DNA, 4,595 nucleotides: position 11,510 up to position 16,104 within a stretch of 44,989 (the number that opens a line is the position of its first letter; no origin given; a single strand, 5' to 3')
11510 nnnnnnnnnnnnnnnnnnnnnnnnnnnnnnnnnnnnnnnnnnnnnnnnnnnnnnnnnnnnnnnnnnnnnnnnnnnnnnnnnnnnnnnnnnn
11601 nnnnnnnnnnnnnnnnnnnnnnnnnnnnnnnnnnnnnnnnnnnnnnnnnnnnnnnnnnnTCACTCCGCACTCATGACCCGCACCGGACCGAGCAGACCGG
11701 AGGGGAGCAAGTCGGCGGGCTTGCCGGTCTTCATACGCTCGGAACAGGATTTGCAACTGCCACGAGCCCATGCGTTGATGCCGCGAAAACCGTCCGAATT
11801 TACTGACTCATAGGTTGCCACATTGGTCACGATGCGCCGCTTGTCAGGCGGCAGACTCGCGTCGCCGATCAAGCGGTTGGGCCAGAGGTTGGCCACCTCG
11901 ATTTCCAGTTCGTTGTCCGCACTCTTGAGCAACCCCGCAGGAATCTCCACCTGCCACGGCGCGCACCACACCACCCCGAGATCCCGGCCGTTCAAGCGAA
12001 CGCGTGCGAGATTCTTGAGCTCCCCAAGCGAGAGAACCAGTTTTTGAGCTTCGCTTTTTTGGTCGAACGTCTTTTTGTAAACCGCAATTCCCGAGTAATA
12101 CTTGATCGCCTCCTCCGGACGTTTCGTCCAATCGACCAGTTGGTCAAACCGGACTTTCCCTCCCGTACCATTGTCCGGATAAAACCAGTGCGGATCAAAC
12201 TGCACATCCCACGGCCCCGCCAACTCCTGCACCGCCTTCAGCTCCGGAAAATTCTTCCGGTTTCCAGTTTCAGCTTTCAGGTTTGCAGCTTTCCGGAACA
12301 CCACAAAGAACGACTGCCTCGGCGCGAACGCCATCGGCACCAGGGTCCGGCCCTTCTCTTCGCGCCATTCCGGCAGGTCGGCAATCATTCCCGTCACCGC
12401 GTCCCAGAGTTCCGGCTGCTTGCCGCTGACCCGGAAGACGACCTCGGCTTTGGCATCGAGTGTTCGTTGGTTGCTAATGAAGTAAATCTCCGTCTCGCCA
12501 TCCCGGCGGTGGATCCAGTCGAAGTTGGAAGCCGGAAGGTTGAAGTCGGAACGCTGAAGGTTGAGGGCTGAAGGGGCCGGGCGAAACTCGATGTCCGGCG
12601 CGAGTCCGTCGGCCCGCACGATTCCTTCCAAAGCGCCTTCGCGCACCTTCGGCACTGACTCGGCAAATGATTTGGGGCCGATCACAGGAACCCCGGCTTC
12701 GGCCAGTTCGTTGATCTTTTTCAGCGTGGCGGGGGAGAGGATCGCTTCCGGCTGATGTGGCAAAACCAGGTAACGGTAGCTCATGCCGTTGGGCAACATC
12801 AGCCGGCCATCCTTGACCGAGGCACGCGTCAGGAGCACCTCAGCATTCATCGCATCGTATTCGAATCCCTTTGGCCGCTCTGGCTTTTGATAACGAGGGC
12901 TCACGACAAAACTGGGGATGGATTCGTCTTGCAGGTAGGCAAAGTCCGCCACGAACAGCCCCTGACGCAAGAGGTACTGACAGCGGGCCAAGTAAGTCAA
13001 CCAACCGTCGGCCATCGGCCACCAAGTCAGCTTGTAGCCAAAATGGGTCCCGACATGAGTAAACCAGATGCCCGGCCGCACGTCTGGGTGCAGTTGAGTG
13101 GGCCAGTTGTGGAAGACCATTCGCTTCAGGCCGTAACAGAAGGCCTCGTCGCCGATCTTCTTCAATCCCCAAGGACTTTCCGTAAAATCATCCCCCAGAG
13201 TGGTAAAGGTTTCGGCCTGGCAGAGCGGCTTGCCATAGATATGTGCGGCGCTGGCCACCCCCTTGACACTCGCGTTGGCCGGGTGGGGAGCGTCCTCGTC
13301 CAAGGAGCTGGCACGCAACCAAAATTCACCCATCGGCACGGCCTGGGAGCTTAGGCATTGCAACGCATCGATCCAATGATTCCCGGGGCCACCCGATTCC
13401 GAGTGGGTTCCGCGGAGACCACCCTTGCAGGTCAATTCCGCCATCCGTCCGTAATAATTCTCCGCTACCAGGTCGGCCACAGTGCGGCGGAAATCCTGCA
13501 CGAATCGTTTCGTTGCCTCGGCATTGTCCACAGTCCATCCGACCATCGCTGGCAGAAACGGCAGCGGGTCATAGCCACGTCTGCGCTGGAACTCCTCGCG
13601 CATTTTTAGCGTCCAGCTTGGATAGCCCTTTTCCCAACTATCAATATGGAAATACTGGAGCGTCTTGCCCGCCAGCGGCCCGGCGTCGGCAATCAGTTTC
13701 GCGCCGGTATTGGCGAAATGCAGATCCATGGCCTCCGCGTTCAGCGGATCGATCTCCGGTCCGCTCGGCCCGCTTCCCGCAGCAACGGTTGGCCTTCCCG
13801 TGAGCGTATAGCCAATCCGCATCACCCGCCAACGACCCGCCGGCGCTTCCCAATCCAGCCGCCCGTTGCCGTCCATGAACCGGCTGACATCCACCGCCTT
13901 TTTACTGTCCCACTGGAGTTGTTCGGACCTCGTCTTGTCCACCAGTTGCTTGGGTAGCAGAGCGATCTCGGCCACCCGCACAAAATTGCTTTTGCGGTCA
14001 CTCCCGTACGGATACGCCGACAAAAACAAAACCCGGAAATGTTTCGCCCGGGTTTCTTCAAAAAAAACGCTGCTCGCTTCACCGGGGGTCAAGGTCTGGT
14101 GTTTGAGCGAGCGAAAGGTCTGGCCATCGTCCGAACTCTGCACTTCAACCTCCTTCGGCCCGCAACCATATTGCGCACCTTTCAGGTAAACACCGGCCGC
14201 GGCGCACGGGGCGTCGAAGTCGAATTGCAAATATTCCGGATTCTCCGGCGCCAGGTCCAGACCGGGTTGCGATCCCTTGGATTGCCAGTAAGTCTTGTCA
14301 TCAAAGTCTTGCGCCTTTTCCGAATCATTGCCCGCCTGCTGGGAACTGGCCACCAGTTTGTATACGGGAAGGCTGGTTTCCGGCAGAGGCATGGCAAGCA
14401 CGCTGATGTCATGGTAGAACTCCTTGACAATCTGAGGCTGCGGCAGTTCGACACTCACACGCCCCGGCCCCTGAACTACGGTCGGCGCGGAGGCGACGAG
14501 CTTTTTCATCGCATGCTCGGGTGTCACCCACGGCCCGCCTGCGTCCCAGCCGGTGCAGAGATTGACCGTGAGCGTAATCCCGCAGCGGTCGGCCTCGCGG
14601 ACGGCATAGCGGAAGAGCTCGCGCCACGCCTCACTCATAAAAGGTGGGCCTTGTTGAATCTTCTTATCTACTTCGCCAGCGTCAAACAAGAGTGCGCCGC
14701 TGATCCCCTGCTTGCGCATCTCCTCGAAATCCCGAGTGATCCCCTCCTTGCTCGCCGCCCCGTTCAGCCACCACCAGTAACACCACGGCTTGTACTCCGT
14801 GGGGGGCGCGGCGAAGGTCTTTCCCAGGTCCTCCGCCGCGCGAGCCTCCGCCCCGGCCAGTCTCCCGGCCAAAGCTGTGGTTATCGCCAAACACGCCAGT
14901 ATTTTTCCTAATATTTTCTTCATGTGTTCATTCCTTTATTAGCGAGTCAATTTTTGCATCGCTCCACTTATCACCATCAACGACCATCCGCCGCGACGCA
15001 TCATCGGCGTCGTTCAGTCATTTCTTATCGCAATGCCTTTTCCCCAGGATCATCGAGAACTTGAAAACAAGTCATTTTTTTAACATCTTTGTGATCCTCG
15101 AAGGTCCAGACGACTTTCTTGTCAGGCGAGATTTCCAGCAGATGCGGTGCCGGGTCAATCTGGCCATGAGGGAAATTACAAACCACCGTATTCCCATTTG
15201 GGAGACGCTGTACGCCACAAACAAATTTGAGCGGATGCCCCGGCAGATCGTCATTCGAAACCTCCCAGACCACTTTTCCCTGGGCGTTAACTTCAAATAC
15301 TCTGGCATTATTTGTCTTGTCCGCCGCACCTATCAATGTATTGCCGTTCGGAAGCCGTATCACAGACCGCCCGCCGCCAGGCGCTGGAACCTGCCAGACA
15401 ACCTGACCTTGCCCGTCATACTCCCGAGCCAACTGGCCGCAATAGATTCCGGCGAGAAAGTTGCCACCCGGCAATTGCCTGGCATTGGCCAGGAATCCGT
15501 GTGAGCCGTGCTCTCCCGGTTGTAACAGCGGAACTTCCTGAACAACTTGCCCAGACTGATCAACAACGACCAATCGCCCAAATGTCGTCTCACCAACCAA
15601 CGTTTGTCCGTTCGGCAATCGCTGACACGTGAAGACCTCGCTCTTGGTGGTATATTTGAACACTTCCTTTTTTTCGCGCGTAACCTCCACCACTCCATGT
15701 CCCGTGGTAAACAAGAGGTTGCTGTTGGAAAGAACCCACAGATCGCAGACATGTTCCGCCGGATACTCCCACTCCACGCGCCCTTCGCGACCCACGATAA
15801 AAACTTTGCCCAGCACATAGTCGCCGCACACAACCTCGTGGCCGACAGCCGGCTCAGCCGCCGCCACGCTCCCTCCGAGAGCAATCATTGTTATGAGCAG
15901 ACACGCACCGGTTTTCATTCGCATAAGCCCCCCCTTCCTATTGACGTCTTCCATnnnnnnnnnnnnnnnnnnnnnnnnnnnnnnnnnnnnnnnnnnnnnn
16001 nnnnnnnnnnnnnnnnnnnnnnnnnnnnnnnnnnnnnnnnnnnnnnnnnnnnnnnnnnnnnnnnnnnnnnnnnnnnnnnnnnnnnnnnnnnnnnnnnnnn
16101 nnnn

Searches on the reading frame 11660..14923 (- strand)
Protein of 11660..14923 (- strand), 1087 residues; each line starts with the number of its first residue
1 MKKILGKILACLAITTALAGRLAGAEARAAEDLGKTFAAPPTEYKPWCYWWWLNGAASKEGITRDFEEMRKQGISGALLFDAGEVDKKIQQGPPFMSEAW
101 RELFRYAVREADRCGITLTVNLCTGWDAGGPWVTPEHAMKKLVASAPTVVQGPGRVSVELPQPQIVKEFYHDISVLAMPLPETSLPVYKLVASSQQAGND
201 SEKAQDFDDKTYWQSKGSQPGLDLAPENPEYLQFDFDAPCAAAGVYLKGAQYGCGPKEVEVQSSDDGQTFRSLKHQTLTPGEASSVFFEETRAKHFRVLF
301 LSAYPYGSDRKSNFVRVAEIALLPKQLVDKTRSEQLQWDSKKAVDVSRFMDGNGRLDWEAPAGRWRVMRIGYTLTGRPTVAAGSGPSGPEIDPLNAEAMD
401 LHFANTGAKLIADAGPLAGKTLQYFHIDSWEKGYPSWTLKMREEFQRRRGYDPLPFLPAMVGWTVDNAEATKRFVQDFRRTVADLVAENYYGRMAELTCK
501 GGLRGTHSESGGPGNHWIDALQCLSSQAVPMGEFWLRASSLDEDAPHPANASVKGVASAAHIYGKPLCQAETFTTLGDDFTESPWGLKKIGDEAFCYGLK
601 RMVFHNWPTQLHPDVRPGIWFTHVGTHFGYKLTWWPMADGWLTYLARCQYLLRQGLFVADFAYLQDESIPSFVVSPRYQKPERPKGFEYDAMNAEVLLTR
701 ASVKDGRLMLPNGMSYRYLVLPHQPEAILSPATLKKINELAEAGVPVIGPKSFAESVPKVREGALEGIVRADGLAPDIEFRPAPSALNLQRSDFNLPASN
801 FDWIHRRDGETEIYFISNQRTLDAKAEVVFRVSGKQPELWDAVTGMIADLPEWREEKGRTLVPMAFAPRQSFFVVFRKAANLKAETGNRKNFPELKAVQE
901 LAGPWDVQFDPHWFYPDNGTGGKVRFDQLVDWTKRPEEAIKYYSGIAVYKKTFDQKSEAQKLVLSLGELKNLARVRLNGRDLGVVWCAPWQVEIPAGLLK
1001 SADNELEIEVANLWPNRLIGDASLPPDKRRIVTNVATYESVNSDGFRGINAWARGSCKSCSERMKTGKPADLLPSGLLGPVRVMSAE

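Call 5: search_protein_families(library=pfam, proteins=[window:11660-14923:-], max_evalue=0.001)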
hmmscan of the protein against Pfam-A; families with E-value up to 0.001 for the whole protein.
window:11660-14923:- (1087 aa): 4 families
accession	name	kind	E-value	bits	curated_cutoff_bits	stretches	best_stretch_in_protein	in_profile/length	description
PF17132.9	Glyco_hydro_106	-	1.7e-165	553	29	1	39-849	2-738/743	alpha-L-rhamnosidase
PF00754.31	F5_F8_type_C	-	3.5e-10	40.5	28.2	1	191-302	3-114/127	F5/8 type C domain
PF22633.2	F5_F8_type_C_2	-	0.00036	21.5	27.8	1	206-298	4-91/91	NedA-like, galactose-binding domain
PF22666.2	Glyco_hydro_2_N2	-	0.00037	21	27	1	948-1014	51-121/167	Glycosyl hydrolase 2 galactose-binding domain-like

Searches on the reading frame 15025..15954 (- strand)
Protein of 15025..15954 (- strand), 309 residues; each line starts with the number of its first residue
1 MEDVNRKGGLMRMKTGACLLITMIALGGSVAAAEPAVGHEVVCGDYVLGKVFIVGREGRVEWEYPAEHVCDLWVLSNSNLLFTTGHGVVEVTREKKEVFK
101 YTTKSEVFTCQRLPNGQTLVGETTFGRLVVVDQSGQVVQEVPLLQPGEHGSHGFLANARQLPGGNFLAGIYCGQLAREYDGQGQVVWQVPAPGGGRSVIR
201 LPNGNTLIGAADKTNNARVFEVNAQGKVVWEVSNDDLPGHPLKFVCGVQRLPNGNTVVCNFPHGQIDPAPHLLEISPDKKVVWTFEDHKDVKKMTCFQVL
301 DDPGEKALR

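Call 5: search_protein_families(library=pfam, proteins=[window:15025-15954:-], max_evalue=0.001)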
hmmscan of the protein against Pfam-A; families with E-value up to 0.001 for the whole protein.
window:15025-15954:- (309 aa): 3 families
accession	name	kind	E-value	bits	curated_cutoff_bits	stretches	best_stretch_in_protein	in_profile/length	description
PF05935.17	Arylsulfotrans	-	2.4e-06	27.3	24.2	0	126-233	28-142/374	Arylsulfotransferase (ASST)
PF14269.12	Arylsulfotran_2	-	2.7e-06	27.4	27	0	200-234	269-300/301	Arylsulfotransferase (ASST)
PF22701.2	Mala_s_1-like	-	0.00011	22.5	27.5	1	78-260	10-194/195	Mal s 1 allergenic protein-like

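Call 8: search_protein_families(library=ncbifam, proteins=[window:15025-15954:-], max_evalue=0.01)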
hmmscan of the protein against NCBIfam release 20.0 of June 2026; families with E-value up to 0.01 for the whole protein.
window:15025-15954:- (309 aa): 0 families
